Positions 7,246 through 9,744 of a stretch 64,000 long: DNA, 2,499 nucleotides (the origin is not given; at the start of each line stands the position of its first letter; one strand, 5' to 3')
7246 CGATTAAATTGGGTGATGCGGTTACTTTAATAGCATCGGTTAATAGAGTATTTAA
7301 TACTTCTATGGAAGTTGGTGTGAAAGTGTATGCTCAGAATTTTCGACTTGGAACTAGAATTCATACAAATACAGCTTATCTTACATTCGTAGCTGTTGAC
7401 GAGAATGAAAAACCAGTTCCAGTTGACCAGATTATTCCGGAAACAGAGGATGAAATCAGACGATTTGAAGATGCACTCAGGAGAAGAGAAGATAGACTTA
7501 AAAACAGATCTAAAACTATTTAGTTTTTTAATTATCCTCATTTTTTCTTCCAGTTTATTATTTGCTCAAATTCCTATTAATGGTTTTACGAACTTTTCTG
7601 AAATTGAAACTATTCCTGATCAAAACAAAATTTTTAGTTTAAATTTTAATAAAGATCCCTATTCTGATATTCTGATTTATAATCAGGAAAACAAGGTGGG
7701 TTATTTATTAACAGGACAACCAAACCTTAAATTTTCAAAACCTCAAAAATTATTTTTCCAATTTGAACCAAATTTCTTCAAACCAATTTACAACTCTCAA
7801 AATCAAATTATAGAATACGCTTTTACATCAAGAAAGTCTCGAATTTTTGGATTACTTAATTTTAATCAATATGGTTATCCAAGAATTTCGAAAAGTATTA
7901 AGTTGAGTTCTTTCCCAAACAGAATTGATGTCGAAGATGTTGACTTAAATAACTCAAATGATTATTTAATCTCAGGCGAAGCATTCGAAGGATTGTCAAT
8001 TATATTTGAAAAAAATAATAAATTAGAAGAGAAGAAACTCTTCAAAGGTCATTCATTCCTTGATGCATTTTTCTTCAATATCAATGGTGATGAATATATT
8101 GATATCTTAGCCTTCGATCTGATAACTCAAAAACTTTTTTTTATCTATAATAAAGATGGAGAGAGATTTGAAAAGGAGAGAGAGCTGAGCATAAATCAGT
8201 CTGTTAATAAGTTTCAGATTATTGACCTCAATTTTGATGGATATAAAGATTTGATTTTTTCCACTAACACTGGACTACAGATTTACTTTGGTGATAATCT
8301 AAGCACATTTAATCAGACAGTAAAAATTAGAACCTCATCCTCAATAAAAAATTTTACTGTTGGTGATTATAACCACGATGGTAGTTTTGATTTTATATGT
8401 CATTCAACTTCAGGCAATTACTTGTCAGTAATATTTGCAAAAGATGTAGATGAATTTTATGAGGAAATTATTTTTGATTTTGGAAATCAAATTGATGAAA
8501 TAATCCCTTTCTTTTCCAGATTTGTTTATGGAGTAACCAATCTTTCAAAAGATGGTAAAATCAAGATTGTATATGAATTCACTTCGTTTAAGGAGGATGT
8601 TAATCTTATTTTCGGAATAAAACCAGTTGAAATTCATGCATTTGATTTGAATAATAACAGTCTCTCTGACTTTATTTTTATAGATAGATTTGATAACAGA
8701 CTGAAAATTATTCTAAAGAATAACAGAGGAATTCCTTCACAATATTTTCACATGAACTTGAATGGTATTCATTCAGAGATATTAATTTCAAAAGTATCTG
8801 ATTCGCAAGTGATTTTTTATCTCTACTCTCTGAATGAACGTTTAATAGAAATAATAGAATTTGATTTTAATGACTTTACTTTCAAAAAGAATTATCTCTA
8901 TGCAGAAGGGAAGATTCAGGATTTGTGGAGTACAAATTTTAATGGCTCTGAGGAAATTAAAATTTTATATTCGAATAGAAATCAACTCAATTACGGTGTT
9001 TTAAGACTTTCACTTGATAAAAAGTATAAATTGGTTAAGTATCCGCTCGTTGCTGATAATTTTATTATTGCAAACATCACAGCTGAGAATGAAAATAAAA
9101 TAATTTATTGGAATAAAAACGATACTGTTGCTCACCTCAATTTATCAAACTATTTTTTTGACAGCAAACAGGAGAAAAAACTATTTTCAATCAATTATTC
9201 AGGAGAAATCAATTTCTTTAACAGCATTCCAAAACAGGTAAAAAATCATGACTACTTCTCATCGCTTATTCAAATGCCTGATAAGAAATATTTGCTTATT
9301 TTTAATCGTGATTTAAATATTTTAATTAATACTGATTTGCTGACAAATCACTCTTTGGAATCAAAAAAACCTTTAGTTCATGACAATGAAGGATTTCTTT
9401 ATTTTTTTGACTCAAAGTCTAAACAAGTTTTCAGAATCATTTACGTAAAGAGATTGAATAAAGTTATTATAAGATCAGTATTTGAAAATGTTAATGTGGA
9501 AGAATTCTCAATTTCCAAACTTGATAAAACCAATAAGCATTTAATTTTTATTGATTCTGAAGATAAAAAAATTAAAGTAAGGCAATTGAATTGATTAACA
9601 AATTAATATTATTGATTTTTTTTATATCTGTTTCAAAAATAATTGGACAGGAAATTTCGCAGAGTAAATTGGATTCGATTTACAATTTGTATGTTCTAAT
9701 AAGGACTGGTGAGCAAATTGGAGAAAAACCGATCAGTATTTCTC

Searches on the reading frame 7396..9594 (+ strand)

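Call 66: search_protein_families(library=pfam, proteins=[window:7396-9594:+], max_evalue=0.000001)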
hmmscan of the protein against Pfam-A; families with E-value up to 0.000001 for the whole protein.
window:7396-9594:+ (732 aa): 1 family
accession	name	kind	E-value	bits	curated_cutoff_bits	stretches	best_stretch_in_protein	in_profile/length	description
PF13517.12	FG-GAP_3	-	9e-12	45.9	26.9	1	277-334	1-60/61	FG-GAP-like repeat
